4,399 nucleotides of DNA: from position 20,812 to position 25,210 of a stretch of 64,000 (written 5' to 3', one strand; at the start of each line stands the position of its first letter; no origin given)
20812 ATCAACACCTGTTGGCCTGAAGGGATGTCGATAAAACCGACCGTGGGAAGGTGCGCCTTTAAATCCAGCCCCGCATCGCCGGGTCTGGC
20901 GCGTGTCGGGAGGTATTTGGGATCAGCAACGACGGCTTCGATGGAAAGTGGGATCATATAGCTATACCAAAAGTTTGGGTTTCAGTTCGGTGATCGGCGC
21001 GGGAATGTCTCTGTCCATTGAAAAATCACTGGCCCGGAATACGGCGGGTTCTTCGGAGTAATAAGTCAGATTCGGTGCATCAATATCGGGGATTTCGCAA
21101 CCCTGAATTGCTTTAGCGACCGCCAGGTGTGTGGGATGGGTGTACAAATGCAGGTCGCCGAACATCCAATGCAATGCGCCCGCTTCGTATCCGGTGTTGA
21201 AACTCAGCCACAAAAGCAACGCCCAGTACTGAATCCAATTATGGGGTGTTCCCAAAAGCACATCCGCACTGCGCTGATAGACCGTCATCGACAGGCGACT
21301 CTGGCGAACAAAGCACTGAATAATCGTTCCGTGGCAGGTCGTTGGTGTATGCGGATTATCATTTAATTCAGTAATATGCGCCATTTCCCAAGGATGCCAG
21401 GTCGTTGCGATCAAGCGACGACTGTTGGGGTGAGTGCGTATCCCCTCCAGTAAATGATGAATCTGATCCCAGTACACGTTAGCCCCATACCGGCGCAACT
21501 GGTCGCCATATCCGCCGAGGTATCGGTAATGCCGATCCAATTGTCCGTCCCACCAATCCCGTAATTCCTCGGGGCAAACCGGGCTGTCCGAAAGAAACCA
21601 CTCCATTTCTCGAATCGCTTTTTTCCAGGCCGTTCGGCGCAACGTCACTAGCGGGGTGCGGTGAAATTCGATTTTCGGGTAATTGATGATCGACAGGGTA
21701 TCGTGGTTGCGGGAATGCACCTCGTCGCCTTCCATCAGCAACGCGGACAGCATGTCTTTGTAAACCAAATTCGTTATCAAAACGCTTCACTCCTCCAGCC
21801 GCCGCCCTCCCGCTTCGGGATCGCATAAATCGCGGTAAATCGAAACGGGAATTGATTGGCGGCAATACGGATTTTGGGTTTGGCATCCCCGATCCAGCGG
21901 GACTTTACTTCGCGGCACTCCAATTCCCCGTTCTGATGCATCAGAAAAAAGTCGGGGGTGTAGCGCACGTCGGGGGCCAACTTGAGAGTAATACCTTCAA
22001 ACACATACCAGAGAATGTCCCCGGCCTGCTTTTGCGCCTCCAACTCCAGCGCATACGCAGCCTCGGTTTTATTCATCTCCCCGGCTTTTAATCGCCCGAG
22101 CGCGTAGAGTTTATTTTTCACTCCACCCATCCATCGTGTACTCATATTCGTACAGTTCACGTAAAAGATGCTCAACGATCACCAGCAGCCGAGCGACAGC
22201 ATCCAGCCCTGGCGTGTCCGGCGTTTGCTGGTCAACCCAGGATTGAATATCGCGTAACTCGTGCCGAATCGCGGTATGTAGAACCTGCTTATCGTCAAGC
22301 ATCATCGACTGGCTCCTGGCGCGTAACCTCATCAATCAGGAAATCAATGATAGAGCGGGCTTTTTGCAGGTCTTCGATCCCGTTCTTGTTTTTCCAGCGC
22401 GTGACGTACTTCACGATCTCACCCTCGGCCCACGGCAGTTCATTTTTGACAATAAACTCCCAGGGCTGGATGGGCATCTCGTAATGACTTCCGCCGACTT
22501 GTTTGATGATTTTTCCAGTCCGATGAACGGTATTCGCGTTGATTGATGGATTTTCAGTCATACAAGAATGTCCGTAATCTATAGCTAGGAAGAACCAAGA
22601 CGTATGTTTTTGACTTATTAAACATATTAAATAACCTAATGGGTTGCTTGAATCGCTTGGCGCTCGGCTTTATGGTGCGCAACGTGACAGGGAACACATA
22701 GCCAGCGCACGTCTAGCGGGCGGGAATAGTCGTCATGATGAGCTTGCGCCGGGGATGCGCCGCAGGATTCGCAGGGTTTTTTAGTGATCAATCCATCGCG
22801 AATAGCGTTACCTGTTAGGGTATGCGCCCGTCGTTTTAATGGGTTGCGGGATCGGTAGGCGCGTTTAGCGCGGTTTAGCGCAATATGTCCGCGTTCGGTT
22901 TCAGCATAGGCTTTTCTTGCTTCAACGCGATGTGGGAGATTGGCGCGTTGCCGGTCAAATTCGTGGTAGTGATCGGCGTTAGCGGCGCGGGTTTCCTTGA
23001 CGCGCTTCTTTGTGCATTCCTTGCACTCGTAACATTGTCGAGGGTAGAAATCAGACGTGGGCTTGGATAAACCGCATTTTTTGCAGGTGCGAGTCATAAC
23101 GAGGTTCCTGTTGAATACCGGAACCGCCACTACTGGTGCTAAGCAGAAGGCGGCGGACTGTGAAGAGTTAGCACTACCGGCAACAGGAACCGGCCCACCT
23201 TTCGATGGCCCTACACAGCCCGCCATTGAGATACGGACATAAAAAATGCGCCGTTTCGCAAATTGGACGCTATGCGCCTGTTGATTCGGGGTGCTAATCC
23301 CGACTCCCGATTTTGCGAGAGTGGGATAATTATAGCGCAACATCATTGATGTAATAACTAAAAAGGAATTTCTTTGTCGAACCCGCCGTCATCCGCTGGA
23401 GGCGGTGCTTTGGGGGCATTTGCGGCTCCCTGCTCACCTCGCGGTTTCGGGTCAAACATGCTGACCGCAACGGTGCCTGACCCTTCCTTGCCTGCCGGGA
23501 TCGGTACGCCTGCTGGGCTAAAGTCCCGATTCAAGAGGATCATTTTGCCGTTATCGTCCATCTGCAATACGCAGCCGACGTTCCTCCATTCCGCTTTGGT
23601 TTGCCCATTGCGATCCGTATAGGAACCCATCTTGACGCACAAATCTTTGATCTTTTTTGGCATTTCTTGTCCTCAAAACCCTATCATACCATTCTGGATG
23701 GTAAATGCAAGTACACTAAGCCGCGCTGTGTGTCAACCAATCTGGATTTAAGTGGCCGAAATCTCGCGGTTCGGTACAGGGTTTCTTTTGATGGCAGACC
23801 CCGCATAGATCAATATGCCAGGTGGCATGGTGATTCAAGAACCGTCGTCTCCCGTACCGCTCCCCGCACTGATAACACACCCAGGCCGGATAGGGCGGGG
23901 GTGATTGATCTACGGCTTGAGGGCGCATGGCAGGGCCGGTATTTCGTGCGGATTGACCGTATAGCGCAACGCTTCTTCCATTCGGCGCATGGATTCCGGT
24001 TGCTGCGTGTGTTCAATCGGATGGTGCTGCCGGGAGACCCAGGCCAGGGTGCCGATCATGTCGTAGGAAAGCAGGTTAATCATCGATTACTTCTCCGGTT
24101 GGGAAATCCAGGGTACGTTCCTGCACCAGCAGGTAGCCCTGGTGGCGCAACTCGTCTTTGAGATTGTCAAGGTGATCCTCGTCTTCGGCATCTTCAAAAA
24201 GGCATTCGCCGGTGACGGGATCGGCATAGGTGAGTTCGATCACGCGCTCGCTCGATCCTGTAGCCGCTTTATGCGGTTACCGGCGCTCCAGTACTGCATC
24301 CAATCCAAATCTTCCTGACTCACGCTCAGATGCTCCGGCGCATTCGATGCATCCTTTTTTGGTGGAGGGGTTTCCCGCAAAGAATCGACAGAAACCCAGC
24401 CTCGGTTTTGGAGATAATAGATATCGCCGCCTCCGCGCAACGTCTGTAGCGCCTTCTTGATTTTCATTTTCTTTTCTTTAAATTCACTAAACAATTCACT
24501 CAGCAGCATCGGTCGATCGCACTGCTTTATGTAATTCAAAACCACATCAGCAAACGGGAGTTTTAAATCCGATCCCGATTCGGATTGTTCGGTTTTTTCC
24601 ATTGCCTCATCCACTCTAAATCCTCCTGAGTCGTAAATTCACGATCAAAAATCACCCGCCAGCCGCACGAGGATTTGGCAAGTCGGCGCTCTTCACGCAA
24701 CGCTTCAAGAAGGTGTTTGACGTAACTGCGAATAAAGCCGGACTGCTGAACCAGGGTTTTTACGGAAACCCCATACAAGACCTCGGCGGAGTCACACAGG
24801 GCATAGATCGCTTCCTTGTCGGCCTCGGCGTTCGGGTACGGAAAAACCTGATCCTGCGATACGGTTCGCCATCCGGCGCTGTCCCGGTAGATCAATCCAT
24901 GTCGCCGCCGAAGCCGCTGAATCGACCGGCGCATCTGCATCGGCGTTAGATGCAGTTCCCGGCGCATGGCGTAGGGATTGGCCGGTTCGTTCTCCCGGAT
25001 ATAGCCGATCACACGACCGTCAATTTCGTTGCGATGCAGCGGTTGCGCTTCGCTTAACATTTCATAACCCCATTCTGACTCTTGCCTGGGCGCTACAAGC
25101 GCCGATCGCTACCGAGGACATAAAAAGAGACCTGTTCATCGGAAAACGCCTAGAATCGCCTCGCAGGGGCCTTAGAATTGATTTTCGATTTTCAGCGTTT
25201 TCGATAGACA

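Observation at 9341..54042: Dispersed 17-bp near-palindrome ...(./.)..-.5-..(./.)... built into at least 13 intergenic promoters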

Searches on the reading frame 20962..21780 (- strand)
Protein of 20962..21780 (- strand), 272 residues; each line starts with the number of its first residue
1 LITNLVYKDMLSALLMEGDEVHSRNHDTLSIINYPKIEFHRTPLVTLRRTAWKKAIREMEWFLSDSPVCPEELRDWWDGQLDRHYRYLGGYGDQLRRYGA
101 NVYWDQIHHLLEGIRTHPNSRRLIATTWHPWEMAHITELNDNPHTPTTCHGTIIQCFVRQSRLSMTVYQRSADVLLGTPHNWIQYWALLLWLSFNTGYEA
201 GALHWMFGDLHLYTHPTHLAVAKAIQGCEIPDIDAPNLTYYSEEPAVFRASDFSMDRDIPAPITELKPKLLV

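Call 56: search_protein_families(library=phrogs, proteins=[window:20962-21780:-])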
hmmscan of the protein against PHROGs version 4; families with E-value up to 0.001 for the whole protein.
window:20962-21780:- (272 aa): 4 families
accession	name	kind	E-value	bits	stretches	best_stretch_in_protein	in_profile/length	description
phrog_160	-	DNA, RNA and nucleotide metabolism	9.2e-42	144.1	1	6-216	35-256/335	thymidylate synthase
phrog_5682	-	DNA, RNA and nucleotide metabolism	2.2e-22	80.4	1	96-215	41-153/209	thymidylate synthase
phrog_5131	-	DNA, RNA and nucleotide metabolism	1.3e-14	55.3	1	6-219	12-223/357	thymidylate synthase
phrog_3676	-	DNA, RNA and nucleotide metabolism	3.3e-08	34.1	1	88-222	103-236/351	thymidylate synthase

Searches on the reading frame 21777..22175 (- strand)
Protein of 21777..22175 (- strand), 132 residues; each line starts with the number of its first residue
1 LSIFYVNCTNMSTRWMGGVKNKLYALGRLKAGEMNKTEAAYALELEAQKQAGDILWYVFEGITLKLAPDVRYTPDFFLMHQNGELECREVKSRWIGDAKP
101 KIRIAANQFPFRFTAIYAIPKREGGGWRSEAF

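Call 56: search_protein_families(library=phrogs, proteins=[window:21777-22175:-])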
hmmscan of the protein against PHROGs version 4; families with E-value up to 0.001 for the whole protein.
window:21777-22175:- (132 aa): 2 families
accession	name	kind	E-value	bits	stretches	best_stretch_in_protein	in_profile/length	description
phrog_190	-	DNA, RNA and nucleotide metabolism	1.8e-21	77.8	1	21-128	168-291/338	Holliday junction resolvase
phrog_18669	-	unknown function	2.1e-16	60.5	1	79-132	1-54/54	-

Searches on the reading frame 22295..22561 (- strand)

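Call 56: search_protein_families(library=phrogs, proteins=[window:22295-22561:-])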
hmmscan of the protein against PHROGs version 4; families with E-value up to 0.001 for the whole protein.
window:22295-22561:- (88 aa): 18 families
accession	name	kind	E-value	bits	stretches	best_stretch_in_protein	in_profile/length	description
phrog_236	-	other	1.1e-18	69.1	1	23-85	243-311/431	nucleotide kinase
phrog_5839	-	unknown function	8.7e-18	65.6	1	20-80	6-67/128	-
phrog_4897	-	other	7.5e-12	46.8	1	25-83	119-184/186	kinase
phrog_23238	-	unknown function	2.1e-09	38.4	1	42-79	156-193/196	-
phrog_11324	-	other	1.1e-08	36.7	1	25-82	15-74/139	nucleotide kinase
phrog_1689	-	other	1.3e-08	36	1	45-86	199-240/243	nucleotide kinase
phrog_32578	-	unknown function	1.6e-07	32.4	1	20-76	21-78/221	-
phrog_10602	-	other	2.2e-07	32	1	43-80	127-164/168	nucleotide kinase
phrog_4943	-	unknown function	1.3e-06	29.9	1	39-78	116-158/166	-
phrog_13120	-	unknown function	5.1e-06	28.2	1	24-76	68-122/134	-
phrog_4472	-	other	6.3e-06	27.1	1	44-83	39-81/100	nucleotide kinase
phrog_26149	-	other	2e-05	25.7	1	11-68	86-147/176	deoxynucleoside monophosphate kinase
phrog_25460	-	unknown function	3.6e-05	24.5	1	32-78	92-139/144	-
phrog_10946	-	unknown function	7.2e-05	24.2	1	20-74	7-61/133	-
phrog_20651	-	unknown function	0.00011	22.9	1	25-81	137-197/214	-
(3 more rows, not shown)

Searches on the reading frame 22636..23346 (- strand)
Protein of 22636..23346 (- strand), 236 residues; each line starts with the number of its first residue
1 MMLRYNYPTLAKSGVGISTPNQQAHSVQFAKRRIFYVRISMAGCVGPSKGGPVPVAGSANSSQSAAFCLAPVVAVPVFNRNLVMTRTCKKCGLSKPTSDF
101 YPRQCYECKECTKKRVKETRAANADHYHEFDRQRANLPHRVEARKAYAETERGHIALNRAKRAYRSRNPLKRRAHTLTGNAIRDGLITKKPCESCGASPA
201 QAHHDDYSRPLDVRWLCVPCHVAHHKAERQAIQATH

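Call 56: search_protein_families(library=phrogs, proteins=[window:22636-23346:-])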
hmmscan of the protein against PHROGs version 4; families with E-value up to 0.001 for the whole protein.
window:22636-23346:- (236 aa): 6 families
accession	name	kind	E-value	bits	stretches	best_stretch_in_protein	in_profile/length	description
phrog_2340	-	DNA, RNA and nucleotide metabolism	8.9e-42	144.1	1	85-232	8-167/171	endonuclease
phrog_11793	-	unknown function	1.9e-09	38.2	1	172-231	2-63/65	-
phrog_1035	-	DNA, RNA and nucleotide metabolism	6.7e-09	37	1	83-178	61-130/271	endonuclease VII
phrog_2255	-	DNA, RNA and nucleotide metabolism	5e-05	23.8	0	83-206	51-131/211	HNH endonuclease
phrog_2633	-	DNA, RNA and nucleotide metabolism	0.00012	23.3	0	81-132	9-58/142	endonuclease VII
phrog_4723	-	DNA, RNA and nucleotide metabolism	0.00062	21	0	82-124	14-67/76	endonuclease VII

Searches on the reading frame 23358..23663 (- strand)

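Call 17: search_protein_families(library=pfam, max_evalue=0.01, proteins=[window:23358-23663:-])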
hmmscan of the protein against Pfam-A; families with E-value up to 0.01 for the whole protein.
window:23358-23663:- (101 aa): 0 families

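Call 50: search_protein_families(library=phrogs, proteins=[window:23358-23663:-])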
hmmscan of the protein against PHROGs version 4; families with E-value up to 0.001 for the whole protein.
window:23358-23663:- (101 aa): 2 families
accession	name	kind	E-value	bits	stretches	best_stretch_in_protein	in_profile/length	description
phrog_18187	-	unknown function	3.5e-09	38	1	9-101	8-94/94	-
phrog_37570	-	unknown function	0.00059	21.1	1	5-55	2-50/116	-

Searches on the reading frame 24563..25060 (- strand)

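Call 50: search_protein_families(library=phrogs, proteins=[window:24563-25060:-])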
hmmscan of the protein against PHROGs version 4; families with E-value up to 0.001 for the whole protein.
window:24563-25060:- (165 aa): 1 family
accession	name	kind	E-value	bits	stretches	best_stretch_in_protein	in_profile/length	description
phrog_142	-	moron, auxiliary metabolic gene and host takeover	0.00043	21.4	0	9-72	9-67/116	Ren-like exclusion protein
